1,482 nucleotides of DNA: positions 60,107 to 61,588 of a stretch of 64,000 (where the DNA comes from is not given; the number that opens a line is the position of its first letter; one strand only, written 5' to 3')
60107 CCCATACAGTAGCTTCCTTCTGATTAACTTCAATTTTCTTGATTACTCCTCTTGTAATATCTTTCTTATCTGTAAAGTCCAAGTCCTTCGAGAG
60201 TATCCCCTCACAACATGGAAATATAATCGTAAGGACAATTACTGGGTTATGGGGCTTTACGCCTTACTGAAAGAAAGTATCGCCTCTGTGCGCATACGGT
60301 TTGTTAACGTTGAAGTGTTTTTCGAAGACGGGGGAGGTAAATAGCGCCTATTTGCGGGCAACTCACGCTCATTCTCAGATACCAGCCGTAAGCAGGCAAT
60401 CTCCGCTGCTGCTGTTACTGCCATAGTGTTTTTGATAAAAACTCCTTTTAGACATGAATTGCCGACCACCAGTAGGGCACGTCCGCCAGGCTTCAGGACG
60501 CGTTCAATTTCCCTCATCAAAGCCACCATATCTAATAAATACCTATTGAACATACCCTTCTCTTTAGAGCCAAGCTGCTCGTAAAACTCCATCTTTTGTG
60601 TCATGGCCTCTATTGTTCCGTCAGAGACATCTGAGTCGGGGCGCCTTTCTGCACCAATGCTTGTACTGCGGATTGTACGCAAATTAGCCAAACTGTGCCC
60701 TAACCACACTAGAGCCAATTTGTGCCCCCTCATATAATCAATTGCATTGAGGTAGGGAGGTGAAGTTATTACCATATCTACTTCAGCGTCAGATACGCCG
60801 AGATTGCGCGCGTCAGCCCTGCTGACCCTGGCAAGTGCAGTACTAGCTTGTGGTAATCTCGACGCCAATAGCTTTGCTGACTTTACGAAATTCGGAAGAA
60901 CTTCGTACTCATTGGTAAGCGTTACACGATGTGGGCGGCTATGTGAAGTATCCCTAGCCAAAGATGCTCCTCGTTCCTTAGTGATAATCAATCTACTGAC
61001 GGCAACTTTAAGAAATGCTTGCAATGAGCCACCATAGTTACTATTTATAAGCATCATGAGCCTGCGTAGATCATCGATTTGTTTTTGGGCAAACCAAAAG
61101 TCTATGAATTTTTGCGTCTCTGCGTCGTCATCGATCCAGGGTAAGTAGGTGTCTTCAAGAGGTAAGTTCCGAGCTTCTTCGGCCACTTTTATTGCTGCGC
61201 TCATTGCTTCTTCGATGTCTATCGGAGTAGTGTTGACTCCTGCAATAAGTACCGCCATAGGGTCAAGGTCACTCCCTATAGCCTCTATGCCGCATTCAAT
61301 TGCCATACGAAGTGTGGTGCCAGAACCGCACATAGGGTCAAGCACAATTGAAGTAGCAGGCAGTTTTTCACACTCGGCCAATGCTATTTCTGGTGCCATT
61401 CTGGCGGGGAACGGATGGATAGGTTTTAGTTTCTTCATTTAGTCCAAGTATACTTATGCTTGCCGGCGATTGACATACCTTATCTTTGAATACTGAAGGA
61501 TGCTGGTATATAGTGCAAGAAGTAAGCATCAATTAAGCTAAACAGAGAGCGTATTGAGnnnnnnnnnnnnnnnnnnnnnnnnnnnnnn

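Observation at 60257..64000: Divergent methyltransferase / Z1-ATPase / 160-aa ORFan / NUDIX cluster: candidate non-canonical defence system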

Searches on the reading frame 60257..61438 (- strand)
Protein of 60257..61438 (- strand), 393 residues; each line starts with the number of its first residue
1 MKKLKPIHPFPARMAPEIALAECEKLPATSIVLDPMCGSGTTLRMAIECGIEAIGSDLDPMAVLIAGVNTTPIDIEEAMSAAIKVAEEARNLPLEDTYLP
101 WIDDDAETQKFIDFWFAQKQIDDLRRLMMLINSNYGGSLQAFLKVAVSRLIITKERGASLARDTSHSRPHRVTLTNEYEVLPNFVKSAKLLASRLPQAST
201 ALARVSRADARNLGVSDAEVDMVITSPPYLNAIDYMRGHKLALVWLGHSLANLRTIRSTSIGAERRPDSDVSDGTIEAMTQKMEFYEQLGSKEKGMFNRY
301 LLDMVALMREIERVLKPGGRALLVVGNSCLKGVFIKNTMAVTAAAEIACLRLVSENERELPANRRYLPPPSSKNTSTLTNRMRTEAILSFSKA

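Call 4: search_protein_families(library=pfam, proteins=[window:60257-61438:-], max_evalue=1)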
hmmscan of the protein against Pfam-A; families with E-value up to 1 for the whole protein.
window:60257-61438:- (393 aa): 9 families
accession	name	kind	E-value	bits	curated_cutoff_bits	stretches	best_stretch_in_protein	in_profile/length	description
PF01555.25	N6_N4_Mtase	-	5.8e-13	49.7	26.7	2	9-63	165-216/221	DNA methylase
PF01170.24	UPF0020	-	9.7e-08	32.4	22.3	2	202-234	104-136/197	RMKL-like, methyltransferase domain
PF08241.18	Methyltransf_11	-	5.7e-07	30.5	21.2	1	301-322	73-94/95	Methyltransferase domain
PF13649.12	Methyltransf_25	-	2.4e-06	28.6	27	1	32-70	1-41/97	Methyltransferase domain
PF13489.12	Methyltransf_23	-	2.4e-05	24.5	27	1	20-133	15-106/164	Methyltransferase domain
PF11599.14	AviRa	-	0.0015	18.5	25.7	1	8-69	28-96/232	RRNA methyltransferase AviRa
PF08242.18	Methyltransf_12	-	0.01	17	30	0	37-63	5-33/98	Methyltransferase domain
PF13847.12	Methyltransf_31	-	0.035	14.2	27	0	301-323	87-109/145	Methyltransferase domain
PF06325.19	PrmA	-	0.26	11.2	22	1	29-80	162-214/296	Ribosomal protein L11 methyltransferase (PrmA)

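Call 5: search_protein_families(library=padloc, proteins=[window:60257-61438:-], max_evalue=1)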
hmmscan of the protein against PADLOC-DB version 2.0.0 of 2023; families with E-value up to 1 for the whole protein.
window:60257-61438:- (393 aa): 55 families (the best 25 are shown)
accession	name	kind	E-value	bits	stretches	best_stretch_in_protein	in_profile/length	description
PDLC03322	MTase_II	-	1.9e-28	97.6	1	7-388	39-438/446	Type II methyltransferase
PDLC03364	MTase_II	-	2.8e-23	80.5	1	2-264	30-281/380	Type II methyltransferase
PDLC03362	MTase_II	-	2.8e-23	80.5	1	11-342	50-392/438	Type II methyltransferase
PDLC03380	MTase_II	-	1.2e-22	78.7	2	203-365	246-378/393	Type II methyltransferase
PDLC03239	MTase_II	-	9.9e-22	75.2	1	10-335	75-379/442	Type II methyltransferase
PDLC03224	MTase_II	-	3.6e-20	70.3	2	215-346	292-440/481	Type II methyltransferase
PDLC03353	MTase_II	-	5.3e-17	60.2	2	208-334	15-90/260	Type II methyltransferase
PDLC03377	MTase_II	-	5.5e-15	52.9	1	25-249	118-347/504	Type II methyltransferase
PDLC03312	MTase_II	-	3.3e-14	49.6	3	29-89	217-277/1344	Type II methyltransferase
PDLC03325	MTase_II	-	6.2e-14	49.6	3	29-88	92-151/426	Type II methyltransferase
PDLC03350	MTase_II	-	4.6e-13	47.3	2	176-336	32-136/312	Type II methyltransferase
PDLC03306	MTase_II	-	1.3e-12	45.4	1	30-248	55-269/422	Type II methyltransferase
PDLC03249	MTase_II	-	2.5e-12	44.4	2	28-92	138-202/541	Type II methyltransferase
PDLC03316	MTase_II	-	1.3e-11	42.1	2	26-62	331-367/390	Type II methyltransferase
PDLC04134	mad2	-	2e-11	41.4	2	179-332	320-403/492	mads_2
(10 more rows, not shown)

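Call 7: search_protein_families(library=ncbifam, proteins=[window:60257-61438:-], max_evalue=1)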
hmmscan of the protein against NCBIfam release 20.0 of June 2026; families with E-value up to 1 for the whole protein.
window:60257-61438:- (393 aa): 17 families
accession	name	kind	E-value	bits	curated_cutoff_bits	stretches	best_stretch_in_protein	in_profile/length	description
TIGR01177.1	TIGR01177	hypoth_equivalog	1.7e-08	34.2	316.55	2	11-70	163-224/330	TIGR01177 family methyltransferase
NF045667.1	MTase_DVU1556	equivalog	1.1e-06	28.3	155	1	22-86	16-81/213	DVU_1556 family methyltransferase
NF011527.0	PRK14968.1-1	equivalog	4.4e-06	26.5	242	1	18-68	24-75/192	putative methyltransferase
NF042963.1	DUF1156_antiphage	equivalog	1.1e-05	23.7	1000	2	29-69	184-224/960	anti-phage-associated DUF1156 domain-containing protein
NF040721.1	Trm14_Arch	equivalog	4.4e-05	22.8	280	1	10-43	171-206/370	tRNA (guanine(6)-N2)-methyltransferase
NF033398.1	rRNA_meth_EmtA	equivalog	5e-05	22.8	625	1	271-325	247-296/336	EmtA family 23S rRNA (guanine(2470)) methyltransferase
NF010253.0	PRK13699.1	subfamily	0.0014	18.4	244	1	29-58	164-193/226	DNA methyltransferase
NF041537.1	ArsM_AhpD_UU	exception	0.01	14.6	510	1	295-336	153-191/345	arsenite methyltransferase/AhpD domain selenoprotein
TIGR01934.1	MenG_MenH_UbiE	subfamily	0.016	14.5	158.35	0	303-323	121-141/223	ubiquinone/menaquinone biosynthesis methyltransferase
NF008748.0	PRK11783.1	equivalog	0.069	11.3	466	1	28-43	192-207/704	bifunctional 23S rRNA (guanine(2069)-N(7))-methyltransferase RlmK/23S rRNA (guanine(2445)-N(2))-methyltransferase RlmL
TIGR03534.1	RF_mod_PrmC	equivalog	0.077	12.4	199.1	0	204-233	141-170/253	peptide chain release factor N(5)-glutamine methyltransferase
NF047649.1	MTase_UXPK_star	exception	0.097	11.7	460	1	294-323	153-181/283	methyltransferase/UXPK-star double selenoprotein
NF001241.0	PRK00216.1-2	equivalog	0.11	12.1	327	0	299-324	123-148/231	demethylmenaquinone methyltransferase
TIGR03704.1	PrmC_rel_meth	equivalog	0.11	11.9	248.8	1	18-70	76-130/251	putative protein N(5)-glutamine methyltransferase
NF052510.1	methyltran_MpqE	exception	0.15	11.4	335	1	297-322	125-150/234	methyl-plastoquinone biosynthesis methyltransferase MpqE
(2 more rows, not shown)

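Call 8: search_protein_families(library=phrogs, proteins=[window:60257-61438:-], max_evalue=1)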
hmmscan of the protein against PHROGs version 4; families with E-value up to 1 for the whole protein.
window:60257-61438:- (393 aa): 9 families
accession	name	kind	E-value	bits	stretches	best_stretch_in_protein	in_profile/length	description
phrog_18146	-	other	1.3e-30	107.7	1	11-345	50-405/452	DNA methyltransferase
phrog_10183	-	other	2.4e-13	50.2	2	184-319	484-607/889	DNA methyltransferase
phrog_67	-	other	8.6e-13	49.2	2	31-60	304-333/743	DNA methyltransferase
phrog_498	-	other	0.00011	21.9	1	29-60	379-410/633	DNA methyltransferase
phrog_3008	-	other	0.00039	20.8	1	28-60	169-201/244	DNA methyltransferase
phrog_6025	-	other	0.004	17.8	1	215-233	26-44/192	DNA methyltransferase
phrog_12517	-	unknown function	0.015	15.5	0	209-233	166-192/316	-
phrog_23148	-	unknown function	0.018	16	1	27-66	103-142/165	-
phrog_6952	-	other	0.027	15.4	1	29-59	134-164/181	DNA methyltransferase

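Call 85: search_solved_structures(query=window:60257-61438:-, max_evalue=0.01, show_alignments=0)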
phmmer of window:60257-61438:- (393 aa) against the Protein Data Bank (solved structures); distinct sequences matched with E-value up to 0.01: 5.
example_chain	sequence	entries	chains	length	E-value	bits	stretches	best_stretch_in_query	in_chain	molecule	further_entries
2zie_A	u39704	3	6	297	8.1e-07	31.7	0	9-64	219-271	Putative modification methylase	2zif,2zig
6zxw_G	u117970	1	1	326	0.00063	22.2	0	11-102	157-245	tRNA (Guanine(10)-N2)-dimethyltransferase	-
6zxv_A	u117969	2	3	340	0.00071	22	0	11-102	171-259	tRNA (Guanine(10)-N2)-dimethyltransferase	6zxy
8s9m_A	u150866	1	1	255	0.0054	19.1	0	5-58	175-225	DNA cytosine-N4 methyltransferase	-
8s9n_A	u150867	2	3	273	0.006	19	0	5-58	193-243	DNA cytosine-N4 methyltransferase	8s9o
